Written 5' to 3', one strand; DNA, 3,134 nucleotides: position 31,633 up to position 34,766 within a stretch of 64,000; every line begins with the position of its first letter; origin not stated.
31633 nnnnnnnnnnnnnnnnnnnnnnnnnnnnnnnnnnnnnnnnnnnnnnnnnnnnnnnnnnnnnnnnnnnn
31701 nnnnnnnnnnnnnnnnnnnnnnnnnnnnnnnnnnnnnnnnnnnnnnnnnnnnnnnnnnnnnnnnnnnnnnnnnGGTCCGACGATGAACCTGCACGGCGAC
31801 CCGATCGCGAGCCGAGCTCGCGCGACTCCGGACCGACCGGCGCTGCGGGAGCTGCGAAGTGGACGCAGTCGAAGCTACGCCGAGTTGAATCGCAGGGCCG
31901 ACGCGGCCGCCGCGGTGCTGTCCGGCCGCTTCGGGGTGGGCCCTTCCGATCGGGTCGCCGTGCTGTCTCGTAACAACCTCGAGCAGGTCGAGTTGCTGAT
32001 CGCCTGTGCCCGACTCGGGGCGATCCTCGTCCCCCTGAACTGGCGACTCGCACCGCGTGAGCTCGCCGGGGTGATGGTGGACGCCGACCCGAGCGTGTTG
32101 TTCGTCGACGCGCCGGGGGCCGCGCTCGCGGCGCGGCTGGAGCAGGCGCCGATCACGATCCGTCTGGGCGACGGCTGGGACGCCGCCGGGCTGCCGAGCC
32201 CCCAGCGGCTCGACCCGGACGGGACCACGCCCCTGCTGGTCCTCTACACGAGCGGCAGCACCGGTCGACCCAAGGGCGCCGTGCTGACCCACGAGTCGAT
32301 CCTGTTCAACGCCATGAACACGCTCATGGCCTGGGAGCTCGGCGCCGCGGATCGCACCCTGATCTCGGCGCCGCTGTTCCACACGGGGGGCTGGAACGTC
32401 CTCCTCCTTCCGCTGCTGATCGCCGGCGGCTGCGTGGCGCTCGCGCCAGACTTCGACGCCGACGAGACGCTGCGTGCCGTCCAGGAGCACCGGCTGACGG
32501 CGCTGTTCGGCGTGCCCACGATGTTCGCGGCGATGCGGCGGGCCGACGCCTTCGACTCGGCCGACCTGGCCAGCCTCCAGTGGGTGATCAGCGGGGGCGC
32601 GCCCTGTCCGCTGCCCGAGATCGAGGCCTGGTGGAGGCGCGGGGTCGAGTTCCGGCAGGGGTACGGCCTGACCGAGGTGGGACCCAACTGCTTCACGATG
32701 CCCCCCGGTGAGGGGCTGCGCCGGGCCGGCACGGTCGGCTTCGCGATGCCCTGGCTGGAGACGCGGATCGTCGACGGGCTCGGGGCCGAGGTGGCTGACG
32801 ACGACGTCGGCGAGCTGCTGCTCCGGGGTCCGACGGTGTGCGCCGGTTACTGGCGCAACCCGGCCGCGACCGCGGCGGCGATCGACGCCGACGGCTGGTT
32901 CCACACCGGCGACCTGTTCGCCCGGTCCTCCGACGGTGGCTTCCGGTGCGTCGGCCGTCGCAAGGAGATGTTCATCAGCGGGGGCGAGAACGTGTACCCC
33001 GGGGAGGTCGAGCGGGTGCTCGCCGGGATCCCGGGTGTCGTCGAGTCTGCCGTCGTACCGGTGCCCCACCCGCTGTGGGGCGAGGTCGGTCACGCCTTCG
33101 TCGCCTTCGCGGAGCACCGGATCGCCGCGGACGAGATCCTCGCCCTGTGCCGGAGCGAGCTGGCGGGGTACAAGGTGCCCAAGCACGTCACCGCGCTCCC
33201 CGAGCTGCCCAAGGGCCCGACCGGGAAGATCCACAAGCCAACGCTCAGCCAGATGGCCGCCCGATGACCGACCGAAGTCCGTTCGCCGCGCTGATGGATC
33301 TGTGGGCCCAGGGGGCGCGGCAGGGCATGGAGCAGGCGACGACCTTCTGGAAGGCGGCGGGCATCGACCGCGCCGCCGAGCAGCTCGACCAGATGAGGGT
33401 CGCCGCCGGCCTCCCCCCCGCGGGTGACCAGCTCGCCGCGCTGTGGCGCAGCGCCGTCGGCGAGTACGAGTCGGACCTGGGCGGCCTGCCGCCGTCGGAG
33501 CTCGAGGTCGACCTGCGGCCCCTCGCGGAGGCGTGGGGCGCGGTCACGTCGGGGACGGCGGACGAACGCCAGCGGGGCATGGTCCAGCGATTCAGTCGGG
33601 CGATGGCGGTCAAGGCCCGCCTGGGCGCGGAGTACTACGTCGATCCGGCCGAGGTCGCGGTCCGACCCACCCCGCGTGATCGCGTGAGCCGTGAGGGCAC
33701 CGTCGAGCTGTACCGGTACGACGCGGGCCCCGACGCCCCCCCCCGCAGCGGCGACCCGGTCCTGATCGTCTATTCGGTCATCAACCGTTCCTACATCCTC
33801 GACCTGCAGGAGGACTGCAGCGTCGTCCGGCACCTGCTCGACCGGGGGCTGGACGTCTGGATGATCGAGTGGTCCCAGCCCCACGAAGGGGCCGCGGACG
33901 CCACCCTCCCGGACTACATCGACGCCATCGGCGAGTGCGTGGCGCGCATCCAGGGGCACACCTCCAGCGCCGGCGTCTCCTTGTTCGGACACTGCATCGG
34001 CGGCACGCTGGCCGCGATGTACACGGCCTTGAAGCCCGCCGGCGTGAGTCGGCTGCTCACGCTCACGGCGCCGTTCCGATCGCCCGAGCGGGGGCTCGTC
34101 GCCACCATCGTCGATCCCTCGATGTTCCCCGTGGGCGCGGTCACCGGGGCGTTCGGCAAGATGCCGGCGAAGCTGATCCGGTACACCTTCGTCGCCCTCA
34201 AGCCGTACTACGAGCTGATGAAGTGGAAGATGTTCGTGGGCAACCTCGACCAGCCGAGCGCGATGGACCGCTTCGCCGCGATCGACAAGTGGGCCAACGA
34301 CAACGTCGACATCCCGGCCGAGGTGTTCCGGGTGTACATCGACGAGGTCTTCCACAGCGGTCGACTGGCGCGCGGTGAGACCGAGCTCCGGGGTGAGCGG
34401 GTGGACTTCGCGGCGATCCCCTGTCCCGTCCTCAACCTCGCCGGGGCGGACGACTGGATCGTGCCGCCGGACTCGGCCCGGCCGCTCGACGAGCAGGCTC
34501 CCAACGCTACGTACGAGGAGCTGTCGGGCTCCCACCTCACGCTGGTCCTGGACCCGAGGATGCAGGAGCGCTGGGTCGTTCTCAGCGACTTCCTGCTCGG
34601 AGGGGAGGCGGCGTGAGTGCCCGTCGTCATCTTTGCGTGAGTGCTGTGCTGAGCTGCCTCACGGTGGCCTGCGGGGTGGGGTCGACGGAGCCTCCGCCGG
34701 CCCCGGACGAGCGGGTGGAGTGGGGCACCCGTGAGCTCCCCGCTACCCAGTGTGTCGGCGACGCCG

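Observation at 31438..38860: Seven-gene coupled operon joining PHA-synthase chemistry to a lipoprotein / hydrolase / outer-membrane-barrel envelope module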

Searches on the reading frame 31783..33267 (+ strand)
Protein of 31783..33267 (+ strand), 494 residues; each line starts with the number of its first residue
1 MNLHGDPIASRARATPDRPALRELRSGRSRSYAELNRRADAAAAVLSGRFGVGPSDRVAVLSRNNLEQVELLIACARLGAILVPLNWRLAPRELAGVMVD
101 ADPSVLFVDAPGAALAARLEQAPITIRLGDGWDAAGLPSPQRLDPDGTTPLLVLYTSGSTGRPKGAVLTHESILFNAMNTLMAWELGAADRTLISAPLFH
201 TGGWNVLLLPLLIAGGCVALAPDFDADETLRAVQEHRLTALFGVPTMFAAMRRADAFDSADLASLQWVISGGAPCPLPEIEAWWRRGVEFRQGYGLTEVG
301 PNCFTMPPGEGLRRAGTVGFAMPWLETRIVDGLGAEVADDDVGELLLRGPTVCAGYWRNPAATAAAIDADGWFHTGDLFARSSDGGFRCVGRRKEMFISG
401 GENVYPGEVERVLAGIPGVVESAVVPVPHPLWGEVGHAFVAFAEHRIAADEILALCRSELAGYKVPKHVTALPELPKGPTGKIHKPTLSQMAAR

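Call 3: search_protein_families(library=pfam, proteins=[window:31783-33267:+], max_evalue=0.01)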
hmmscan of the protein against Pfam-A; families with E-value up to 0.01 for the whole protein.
window:31783-33267:+ (494 aa): 2 families
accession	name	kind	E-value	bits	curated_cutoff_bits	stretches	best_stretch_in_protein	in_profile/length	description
PF00501.34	AMP-binding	-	9.8e-86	288.4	29.9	1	10-357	3-384/384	AMP-binding enzyme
PF13193.12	AMP-binding_C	-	6.4e-16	59.5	24.5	1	408-482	1-76/76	AMP-binding enzyme C-terminal domain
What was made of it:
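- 31783..33267 (+): g2: acyl-CoA ligase of the ANL superfamily, FadD / MenE / feruloyl-CoA-synthetase type. It is not the ACS short-chain type. PF00501 at 288 bits plus PF13193 (call 3).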

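Call 5: search_protein_families(library=ncbifam, proteins=[window:31783-33267:+], max_evalue=0.01)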
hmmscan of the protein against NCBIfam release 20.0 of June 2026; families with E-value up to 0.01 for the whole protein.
window:31783-33267:+ (494 aa): 108 families (the best 25 are shown)
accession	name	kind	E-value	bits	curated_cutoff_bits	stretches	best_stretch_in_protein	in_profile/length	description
NF006572.0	PRK09088.1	equivalog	4.7e-127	424.6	696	1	6-492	5-487/491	acyl-CoA synthetase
NF005307.0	PRK06839.1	equivalog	4.1e-122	408.3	748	1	8-491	8-492/496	o-succinylbenzoate--CoA ligase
NF052269.1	Staph_lig_FadD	equivalog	1e-112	377.1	650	1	6-492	4-493/499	long-chain-fatty-acid--CoA ligase FadD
NF004837.0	PRK06187.1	subfamily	1.5e-112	376.5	476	1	9-491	15-521/531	long-chain-fatty-acid--CoA ligase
NF006182.0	PRK08316.1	subfamily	2.1e-102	343.3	663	1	8-490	17-515/523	fatty acyl-CoA synthetase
NF005702.0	PRK07514.1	subfamily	9.8e-96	321.1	558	1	12-490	13-498/506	malonyl-CoA synthase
NF009233.0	PRK12583.1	subfamily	7.6e-93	311.8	832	2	150-492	203-550/558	fatty acid CoA ligase family protein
NF005801.1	PRK07656.1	equivalog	8.6e-89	298.4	657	2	150-488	166-499/500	FadD3 family acyl-CoA ligase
NF005676.0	PRK07470.1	equivalog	1.6e-88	297.7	774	1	8-490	26-527/544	acyl-CoA synthetase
NF004797.0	PRK06145.1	equivalog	6.4e-88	295.3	850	1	6-488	6-491/499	acyl-CoA synthetase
NF002966.0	PRK03640.1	equivalog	5.9e-84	282.4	556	1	9-491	9-479/483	o-succinylbenzoate--CoA ligase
NF005857.1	PRK07786.1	exception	1.4e-83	281.2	733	1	11-489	18-509/513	fatty-acid--CoA ligase FadD5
NF004114.0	PRK05605.1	equivalog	1.3e-81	274.6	766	2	145-486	218-563/575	long-chain-fatty-acid--CoA ligase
NF052580.1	Str24CoAsynCasG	equivalog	5.7e-78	262.6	750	1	29-485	65-543/548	steroid-24-oyl-CoA synthetase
TIGR01923.1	menE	equivalog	5.3e-77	259.5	330.15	1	31-485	1-439/442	o-succinylbenzoate--CoA ligase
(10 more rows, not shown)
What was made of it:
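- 31783..33267 (+): NCBIfam best hits are below their cut-offs (call 5).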

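Call 45: search_solved_structures(query=window:31783-33264:+, max_evalue=1e-40)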
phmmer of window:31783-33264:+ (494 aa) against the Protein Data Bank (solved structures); distinct sequences matched with E-value up to 1e-40: 58.
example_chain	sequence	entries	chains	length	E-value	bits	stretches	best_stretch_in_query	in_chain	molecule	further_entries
8weu_A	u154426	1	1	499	1.7e-99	337.1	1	10-486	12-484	Fatty-acyl-CoA synthase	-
8wev_A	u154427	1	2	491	2e-99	336.9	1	10-486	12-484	Feruloyl-CoA Synthetase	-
3r44_A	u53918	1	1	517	8.9e-78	265.4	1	9-490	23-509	fatty acyl CoA synthetase FADD13 (FATTY-ACYL-CoA SYNTHETASE)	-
8r2q_A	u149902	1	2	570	7.8e-73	249.1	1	11-488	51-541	Probable fatty-acid-CoA ligase FadD5 (Fatty-acid-CoA synthetase) (Fatty-acid-CoA synthase)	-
4gxq_A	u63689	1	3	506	3.3e-72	247.1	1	23-489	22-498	Malonyl CoA synthetase, Benzoate-CoA ligase Chimeric protein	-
4gxr_A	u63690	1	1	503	4.6e-70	240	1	23-489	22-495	Malonyl CoA synthetase, Benzoate-CoA ligase Chimeric protein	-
4fuq_A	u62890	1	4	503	9.9e-70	238.9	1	23-489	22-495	Malonyl CoA synthetase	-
4fut_A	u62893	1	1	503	7.6e-69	236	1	23-489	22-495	Malonyl CoA synthetase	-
8r2r_A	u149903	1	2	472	8.1e-62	212.8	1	11-418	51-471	Probable fatty-acid-CoA ligase FadD5 (Fatty-acid-CoA synthetase) (Fatty-acid-CoA synthase)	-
3ivr_A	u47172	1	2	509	1.6e-60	208.5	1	12-486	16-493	Putative long-chain-fatty-acid CoA ligase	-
5x8f_A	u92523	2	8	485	4.6e-60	207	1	9-486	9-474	2-succinylbenzoate--CoA ligase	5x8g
5buq_A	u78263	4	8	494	4.8e-60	207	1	9-486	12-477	2-succinylbenzoate--CoA ligase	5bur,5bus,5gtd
2qvx_X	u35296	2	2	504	1.3e-56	195.6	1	11-491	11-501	4-Chlorobenzoate CoA Ligase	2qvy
2qvz_X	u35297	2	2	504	8.2e-56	193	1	11-491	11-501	4-Chlorobenzoate CoA Ligase/Synthetase | 4-Chlorobenzoate CoA Ligase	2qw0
1t5d_X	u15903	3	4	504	2.2e-55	191.6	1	11-491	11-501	4-chlorobenzoyl CoA ligase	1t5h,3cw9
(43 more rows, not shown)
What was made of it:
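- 31783..33267 (+): Best PDB hits are 8weu/8wev at 337 bits and FadD13 (call 45).
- Chain length is therefore unresolved (calls 5, 45).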

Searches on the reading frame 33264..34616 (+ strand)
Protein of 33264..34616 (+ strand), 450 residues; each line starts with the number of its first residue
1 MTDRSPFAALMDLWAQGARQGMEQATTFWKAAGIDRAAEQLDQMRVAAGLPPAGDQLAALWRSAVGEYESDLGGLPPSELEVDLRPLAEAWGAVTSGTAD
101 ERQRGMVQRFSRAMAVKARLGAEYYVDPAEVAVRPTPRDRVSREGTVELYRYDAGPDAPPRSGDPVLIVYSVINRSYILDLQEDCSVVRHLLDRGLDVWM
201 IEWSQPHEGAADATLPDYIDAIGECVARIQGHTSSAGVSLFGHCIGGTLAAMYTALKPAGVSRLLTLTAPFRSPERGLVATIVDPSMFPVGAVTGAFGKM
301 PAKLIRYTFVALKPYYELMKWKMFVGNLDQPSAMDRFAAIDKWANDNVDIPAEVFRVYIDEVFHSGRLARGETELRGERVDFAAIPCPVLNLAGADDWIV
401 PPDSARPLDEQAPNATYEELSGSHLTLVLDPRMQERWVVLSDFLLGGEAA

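Call 3: search_protein_families(library=pfam, proteins=[window:33264-34616:+], max_evalue=0.01)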
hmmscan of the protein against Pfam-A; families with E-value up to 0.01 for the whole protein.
window:33264-34616:+ (450 aa): 5 families
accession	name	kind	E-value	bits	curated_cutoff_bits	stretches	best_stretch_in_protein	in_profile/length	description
PF00561.26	Abhydrolase_1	-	4.7e-15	56.4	25.8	1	184-427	18-241/245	alpha/beta hydrolase fold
PF12146.15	Hydrolase_4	-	2.2e-05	24.3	27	1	214-414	54-219/239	Serine aminopeptidase, S33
PF07167.19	PhaC_N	-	0.00016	21.9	23.7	1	137-191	121-173/173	Poly-beta-hydroxybutyrate polymerase (PhaC) N-terminus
PF11339.14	DUF3141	-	0.00054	19.1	29.7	1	333-405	244-317/582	Protein of unknown function (DUF3141)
PF06850.17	PHB_depo_C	-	0.0038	17.1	27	1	346-399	93-147/203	PHB de-polymerase C-terminus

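Call 5: search_protein_families(library=ncbifam, proteins=[window:33264-34616:+], max_evalue=0.01)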
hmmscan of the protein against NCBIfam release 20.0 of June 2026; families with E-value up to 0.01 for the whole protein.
window:33264-34616:+ (450 aa): 10 families
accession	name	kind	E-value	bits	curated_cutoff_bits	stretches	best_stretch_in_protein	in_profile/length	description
TIGR01836.1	PHA_synth_III_C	subfamily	9.7e-66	222.1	365.3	1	119-435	20-337/350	class III poly(R)-hydroxyalkanoic acid synthase subunit PhaC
TIGR01838.1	PHA_synth_I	subfamily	9.1e-32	110.2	622.65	1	140-405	167-434/532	class I poly(R)-hydroxyalkanoic acid synthase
TIGR01839.1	PHA_synth_II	subfamily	8.3e-18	63.8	855.4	1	143-404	197-459/560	class II poly(R)-hydroxyalkanoic acid synthase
NF005898.0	PRK07868.1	equivalog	2.1e-15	55.6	925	1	130-441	32-355/994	acyl-CoA synthetase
NF051488.1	bifunc_PcaDC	exception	4.5e-07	29.3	390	1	381-432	188-240/375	bifunctional 3-oxoadipate enol-lactonase/4-carboxymuconolactone decarboxylase PcaDC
TIGR02427.1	protocat_pcaD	equivalog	4.6e-07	29.5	255.85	1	383-435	190-243/251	3-oxoadipate enol-lactonase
TIGR01849.1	PHB_depoly_PhaZ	subfamily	0.0023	16.8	300.75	1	345-399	296-351/406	polyhydroxyalkanoate depolymerase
TIGR03611.1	RutD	equivalog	0.004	16.6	238.5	0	383-437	195-250/258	pyrimidine utilization protein D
TIGR03056.1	bchO_mg_che_rel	equivalog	0.0047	16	172.55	0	380-426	214-261/278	alpha/beta fold hydrolase BchO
NF011457.0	PRK14875.1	equivalog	0.0071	15.4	307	0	215-270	177-231/372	acetoin dehydrogenase dihydrolipoyllysine-residue acetyltransferase subunit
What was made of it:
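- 33264..34616 (+): g3: PhaC-like synthase, 450 aa. It has a class III-like catalytic domain (residues 119-435) and a ~118-aa N-terminal extension of unknown origin. TIGR01836 at 222 bits (cut-off 365), TIGR01838 at 110 bits (call 5).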

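Call 46: search_solved_structures(query=window:33264-34613:+, max_evalue=0.001, show_alignments=1)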
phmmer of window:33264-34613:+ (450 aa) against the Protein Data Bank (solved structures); distinct sequences matched with E-value up to 0.001: 5.
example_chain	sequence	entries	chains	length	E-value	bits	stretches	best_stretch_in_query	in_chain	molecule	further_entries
9knj_A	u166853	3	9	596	4.7e-19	71.7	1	136-399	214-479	PHA synthase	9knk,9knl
5hz2_A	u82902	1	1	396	6.2e-18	68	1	163-416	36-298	Poly-beta-hydroxybutyrate polymerase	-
5xav_A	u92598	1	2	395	9.1e-17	64.2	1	136-405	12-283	Intracellular polyhydroxyalkanoate synthase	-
5t6o_A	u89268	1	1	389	1e-16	64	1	163-416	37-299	Poly-beta-hydroxybuterate polymerase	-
6k3c_A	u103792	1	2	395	4.2e-16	62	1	136-404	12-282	Intracellular polyhydroxyalkanoate synthase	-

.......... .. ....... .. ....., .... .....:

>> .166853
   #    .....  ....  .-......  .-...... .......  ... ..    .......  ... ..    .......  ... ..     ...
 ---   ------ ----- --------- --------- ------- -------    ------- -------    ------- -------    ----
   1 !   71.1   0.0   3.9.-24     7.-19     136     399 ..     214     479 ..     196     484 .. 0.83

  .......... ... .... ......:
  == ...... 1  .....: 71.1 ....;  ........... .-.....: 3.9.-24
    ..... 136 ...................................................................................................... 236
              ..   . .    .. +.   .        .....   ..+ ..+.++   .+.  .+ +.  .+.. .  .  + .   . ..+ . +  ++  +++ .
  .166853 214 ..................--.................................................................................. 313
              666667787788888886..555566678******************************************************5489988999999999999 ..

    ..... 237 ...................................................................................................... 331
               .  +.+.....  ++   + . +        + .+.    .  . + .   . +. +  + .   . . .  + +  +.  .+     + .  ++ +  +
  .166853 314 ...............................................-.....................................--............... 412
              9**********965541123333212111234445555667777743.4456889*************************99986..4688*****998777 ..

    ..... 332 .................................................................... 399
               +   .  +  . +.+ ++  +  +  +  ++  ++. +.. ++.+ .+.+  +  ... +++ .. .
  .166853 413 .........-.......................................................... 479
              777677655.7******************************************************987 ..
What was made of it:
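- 33264..34616 (+): PDB PHA synthases at E = 5e-19 (call 46).
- On Class III PHA synthase PhaC (TIGR01836): The Cys and Asp align to solved PHA synthases (call 46).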
